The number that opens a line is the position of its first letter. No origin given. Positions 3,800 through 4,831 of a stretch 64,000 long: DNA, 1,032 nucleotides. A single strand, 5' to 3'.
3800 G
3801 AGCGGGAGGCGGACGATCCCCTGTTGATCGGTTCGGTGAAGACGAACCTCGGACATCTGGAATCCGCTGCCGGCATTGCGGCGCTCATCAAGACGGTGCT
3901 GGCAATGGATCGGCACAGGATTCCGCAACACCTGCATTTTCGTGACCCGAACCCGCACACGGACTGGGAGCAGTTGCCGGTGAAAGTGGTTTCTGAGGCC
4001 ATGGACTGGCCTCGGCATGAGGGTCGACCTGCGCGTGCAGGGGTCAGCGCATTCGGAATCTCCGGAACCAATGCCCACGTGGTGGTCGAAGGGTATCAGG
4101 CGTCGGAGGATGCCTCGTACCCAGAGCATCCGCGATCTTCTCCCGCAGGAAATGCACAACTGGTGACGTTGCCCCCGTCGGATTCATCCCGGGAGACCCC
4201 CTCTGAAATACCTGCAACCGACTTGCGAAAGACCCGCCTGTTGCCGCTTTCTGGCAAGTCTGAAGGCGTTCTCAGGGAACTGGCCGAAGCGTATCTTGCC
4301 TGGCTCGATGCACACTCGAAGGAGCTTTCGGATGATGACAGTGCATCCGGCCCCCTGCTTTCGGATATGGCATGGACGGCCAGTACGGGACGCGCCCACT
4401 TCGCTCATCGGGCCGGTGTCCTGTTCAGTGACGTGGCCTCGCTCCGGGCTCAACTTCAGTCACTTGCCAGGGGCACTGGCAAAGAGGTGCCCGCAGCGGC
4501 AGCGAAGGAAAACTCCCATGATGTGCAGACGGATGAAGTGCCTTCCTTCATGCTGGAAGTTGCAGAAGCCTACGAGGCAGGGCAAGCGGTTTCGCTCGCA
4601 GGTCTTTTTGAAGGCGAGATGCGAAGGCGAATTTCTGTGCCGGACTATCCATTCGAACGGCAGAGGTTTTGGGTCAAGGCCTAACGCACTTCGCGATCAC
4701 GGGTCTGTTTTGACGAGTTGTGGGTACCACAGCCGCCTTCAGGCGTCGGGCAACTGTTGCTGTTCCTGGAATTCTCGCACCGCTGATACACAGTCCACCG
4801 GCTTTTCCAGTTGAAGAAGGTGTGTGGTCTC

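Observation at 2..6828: PKS cassette ending in an AT-less ketosynthase, with release hydrolase, Sfp-type PPTase and free ACP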

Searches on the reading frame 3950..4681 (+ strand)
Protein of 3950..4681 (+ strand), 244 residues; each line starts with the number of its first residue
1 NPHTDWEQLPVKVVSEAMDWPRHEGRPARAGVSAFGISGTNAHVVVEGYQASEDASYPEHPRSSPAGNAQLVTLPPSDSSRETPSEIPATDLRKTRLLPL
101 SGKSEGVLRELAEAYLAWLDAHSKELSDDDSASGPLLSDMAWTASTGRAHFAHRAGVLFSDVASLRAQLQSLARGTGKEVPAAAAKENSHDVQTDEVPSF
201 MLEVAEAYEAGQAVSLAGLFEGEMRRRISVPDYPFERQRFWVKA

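Call 67: search_solved_structures(query=window:3950-4681:+, max_evalue=0.001, show_alignments=2)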
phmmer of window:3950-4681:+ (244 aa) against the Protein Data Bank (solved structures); distinct sequences matched with E-value up to 0.001: 56.
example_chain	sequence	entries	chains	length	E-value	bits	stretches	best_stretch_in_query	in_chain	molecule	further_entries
7zma_A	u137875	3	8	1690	1.9e-16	63.7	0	97-243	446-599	Putative polyketide synthase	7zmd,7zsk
6mhk_A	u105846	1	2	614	1.6e-15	60.6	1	94-242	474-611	Polyketide synthase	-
4mz0_A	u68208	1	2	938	4.5e-15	59.2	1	1-174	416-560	CurL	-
9jj9_B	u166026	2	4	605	2.7e-14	56.6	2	81-243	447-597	Polyketide synthase GfsA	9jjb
4wky_A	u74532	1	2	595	5.1e-14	55.7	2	118-243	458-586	Beta-ketoacyl synthase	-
11sz_A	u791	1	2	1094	5.7e-14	55.6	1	3-59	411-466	6-deoxyerythronolide-B synthase, Erythronolide synthase EryA2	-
5e5n_A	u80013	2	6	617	6.9e-14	55.3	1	1-52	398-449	Polyketide synthase PksL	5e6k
5erf_A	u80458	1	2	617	7e-14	55.3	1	1-52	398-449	Polyketide synthase PksL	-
4tkt_A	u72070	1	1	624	1e-13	54.7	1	1-81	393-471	AT-less polyketide synthase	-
5eny_A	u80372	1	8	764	2e-13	53.8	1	1-52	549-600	Polyketide synthase PksL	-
2hg4_A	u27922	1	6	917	2.1e-13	53.7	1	2-59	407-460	6-Deoxyerythronolide B Synthase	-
4oqj_A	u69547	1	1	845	4e-13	52.8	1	1-105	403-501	PKS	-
7s6b_A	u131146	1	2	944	9.5e-13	51.6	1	2-61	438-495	Polyketide synthase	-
7s6c_A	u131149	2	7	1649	2.6e-12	50.1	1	2-61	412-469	6-deoxyerythronolide-B synthase EryA2, modules 3 and 4, Lsd14 Polyketide synthase fusion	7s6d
7m7i_B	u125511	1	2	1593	3.3e-12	49.8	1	4-48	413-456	EryAI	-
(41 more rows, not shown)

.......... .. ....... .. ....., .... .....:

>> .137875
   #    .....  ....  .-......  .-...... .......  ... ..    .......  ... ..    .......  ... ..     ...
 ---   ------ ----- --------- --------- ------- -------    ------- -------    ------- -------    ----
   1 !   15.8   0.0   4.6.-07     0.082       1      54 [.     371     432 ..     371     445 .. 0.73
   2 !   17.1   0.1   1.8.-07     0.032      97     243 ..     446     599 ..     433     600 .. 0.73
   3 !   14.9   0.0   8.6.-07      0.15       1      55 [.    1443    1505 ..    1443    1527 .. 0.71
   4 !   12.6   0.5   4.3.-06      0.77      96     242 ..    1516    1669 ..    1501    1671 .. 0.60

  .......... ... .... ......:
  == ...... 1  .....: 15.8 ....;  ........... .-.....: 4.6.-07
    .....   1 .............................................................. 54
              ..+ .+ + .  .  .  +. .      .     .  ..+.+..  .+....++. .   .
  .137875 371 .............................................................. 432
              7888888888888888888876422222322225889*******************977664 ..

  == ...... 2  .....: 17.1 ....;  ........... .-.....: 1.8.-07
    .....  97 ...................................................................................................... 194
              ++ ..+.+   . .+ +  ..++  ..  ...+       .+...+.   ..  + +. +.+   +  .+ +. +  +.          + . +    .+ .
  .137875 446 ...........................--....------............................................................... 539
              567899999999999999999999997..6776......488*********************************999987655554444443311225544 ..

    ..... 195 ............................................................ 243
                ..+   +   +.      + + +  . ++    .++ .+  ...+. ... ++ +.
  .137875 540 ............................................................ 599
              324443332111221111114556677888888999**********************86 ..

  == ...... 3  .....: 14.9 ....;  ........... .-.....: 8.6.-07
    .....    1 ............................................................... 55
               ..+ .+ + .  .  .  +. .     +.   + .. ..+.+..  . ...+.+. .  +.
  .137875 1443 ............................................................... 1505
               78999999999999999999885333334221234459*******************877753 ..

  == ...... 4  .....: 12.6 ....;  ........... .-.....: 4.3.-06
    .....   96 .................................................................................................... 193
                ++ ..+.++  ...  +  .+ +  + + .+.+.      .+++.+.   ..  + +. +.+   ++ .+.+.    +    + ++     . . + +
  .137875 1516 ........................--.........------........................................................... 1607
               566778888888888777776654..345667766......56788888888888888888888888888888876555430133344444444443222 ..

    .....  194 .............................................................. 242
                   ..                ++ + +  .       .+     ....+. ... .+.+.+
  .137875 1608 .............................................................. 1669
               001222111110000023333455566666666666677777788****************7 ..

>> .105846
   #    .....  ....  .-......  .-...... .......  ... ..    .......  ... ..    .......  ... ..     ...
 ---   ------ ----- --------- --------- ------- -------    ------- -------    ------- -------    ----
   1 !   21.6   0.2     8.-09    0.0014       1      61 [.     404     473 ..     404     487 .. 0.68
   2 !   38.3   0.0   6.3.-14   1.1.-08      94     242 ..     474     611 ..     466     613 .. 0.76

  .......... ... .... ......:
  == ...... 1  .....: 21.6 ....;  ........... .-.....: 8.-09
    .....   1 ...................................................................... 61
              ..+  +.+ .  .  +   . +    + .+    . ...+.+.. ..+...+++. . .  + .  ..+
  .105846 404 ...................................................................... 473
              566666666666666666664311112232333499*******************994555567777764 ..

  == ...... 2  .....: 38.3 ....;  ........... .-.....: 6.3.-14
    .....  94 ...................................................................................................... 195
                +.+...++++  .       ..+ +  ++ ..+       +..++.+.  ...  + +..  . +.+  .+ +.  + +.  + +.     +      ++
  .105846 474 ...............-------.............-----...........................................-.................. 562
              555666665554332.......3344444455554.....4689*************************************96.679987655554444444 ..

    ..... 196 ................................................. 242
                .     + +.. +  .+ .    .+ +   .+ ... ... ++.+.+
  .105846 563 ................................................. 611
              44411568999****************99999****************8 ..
